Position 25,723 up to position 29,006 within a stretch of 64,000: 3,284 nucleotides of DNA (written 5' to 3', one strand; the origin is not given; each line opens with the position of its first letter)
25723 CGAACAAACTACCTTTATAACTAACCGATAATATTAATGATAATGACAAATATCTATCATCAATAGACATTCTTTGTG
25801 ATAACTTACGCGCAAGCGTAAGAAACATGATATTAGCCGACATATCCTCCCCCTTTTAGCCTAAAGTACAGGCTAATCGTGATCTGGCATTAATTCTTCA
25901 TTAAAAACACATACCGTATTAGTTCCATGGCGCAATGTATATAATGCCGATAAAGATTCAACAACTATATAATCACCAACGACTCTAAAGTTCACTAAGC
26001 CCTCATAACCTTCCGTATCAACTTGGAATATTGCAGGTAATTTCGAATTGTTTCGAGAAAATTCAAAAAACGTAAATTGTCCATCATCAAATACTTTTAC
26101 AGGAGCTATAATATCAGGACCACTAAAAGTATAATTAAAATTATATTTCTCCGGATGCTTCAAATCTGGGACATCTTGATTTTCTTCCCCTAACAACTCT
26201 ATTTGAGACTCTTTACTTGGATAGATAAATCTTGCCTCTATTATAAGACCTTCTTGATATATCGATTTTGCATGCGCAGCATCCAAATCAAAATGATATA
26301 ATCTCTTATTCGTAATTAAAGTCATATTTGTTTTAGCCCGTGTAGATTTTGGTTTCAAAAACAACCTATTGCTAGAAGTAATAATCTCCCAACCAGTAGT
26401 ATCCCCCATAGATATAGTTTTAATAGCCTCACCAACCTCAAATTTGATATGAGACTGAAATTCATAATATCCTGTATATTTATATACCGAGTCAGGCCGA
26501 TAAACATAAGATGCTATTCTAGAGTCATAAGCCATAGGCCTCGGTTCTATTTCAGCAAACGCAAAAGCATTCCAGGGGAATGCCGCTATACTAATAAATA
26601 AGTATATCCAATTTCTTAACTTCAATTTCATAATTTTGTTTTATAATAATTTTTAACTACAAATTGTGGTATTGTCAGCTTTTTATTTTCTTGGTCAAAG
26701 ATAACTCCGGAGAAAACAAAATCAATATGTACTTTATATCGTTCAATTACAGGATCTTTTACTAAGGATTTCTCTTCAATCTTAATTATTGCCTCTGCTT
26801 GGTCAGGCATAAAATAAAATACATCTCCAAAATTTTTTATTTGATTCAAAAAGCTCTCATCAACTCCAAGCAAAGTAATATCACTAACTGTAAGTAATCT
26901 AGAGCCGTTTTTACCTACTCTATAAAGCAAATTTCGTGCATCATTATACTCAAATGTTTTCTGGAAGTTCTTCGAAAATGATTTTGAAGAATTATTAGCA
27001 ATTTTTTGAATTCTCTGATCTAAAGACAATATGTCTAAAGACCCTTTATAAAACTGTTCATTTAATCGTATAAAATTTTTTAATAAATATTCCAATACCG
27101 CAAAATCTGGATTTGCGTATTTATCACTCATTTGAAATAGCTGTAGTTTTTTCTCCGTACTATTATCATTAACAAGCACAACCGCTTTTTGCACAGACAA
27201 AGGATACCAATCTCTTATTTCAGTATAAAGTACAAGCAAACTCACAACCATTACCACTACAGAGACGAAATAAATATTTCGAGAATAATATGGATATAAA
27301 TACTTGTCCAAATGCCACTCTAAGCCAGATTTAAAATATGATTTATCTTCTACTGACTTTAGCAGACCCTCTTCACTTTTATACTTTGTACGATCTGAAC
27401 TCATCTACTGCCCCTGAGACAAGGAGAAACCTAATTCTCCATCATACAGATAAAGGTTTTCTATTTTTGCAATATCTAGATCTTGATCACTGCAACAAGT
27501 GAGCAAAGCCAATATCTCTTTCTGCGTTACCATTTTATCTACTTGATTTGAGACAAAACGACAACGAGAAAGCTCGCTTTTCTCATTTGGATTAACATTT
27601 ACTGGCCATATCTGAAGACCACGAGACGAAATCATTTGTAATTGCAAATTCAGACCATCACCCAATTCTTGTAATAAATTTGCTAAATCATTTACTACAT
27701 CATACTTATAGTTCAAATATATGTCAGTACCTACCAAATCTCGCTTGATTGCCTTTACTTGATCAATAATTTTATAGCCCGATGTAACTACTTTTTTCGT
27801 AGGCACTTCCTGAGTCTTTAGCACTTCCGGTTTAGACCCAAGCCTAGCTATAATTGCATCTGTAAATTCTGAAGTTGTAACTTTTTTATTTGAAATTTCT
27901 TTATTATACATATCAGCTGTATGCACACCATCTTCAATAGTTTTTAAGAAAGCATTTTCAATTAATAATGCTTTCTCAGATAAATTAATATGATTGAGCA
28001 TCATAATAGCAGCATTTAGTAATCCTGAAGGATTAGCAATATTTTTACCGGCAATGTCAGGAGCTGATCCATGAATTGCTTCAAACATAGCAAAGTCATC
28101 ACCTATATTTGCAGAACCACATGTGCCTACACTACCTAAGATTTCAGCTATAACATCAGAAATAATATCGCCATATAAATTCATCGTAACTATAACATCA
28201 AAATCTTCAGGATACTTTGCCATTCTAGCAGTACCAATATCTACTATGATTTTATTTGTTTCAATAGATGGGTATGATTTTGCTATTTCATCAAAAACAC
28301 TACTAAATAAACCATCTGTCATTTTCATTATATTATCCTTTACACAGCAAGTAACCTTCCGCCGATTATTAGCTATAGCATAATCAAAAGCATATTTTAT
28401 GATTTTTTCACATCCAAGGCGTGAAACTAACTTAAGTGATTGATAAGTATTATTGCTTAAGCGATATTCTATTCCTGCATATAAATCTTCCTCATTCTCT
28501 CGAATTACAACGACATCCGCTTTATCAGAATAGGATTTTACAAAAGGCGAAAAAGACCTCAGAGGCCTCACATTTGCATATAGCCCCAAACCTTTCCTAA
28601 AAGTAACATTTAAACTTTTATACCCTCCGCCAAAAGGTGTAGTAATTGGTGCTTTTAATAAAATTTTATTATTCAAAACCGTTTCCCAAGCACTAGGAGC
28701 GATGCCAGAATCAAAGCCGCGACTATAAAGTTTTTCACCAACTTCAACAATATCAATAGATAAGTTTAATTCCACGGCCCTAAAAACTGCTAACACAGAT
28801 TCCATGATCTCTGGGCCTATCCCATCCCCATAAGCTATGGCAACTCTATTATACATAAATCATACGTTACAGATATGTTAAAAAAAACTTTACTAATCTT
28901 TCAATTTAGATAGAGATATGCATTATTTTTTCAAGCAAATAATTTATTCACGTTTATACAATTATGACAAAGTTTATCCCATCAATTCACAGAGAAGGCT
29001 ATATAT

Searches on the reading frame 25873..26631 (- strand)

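Call 60: search_protein_families(library=pfam, max_evalue=0.001, proteins=[window:25873-26631:-])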
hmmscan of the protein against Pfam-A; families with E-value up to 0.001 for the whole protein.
window:25873-26631:- (252 aa): 1 family
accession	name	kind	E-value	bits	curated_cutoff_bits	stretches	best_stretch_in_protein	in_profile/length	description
PF03524.21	CagX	-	5.6e-59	199.7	34.2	1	37-245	1-198/198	Conjugal transfer protein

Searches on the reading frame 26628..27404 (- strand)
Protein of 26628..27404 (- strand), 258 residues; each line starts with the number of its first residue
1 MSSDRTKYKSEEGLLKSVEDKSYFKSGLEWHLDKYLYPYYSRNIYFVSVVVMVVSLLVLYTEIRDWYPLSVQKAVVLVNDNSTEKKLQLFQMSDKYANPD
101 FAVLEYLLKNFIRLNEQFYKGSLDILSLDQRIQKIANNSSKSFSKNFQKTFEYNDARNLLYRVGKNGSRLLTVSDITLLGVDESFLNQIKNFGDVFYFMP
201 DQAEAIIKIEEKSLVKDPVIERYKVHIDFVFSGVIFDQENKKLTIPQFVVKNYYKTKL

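Call 60: search_protein_families(library=pfam, max_evalue=0.001, proteins=[window:26628-27404:-])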
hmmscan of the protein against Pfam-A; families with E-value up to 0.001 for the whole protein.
window:26628-27404:- (258 aa): 1 family
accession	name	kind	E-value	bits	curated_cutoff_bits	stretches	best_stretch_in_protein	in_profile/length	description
PF04335.19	VirB8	-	0.00036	20.9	23.2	1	43-169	22-139/213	VirB8 protein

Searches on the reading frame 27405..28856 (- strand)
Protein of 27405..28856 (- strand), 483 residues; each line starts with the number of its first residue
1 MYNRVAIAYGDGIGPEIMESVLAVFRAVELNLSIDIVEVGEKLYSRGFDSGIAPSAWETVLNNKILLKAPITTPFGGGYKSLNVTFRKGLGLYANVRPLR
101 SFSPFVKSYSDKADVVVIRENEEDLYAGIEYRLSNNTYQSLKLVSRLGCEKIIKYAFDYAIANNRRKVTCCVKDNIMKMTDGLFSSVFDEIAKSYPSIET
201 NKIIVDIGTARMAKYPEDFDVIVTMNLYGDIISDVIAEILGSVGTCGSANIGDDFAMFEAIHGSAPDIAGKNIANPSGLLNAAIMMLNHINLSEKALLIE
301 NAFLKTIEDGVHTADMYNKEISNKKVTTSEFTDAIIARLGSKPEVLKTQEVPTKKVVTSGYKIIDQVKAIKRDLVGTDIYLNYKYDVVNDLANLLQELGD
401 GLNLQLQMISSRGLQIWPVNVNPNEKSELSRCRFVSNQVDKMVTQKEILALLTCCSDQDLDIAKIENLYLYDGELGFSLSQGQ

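Call 60: search_protein_families(library=pfam, max_evalue=0.001, proteins=[window:27405-28856:-])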
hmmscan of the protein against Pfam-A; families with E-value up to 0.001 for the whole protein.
window:27405-28856:- (483 aa): 2 families
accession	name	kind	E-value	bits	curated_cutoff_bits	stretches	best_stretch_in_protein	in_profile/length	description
PF00180.25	Iso_dh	-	2.6e-90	303.6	27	1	5-335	2-348/348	Isocitrate/isopropylmalate dehydrogenase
PF18324.6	Isocitrate_DH_C_bact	-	2.4e-26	92.4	25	1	372-483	1-110/110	Bacterial isocitrate dehydrogenase, C-terminal domain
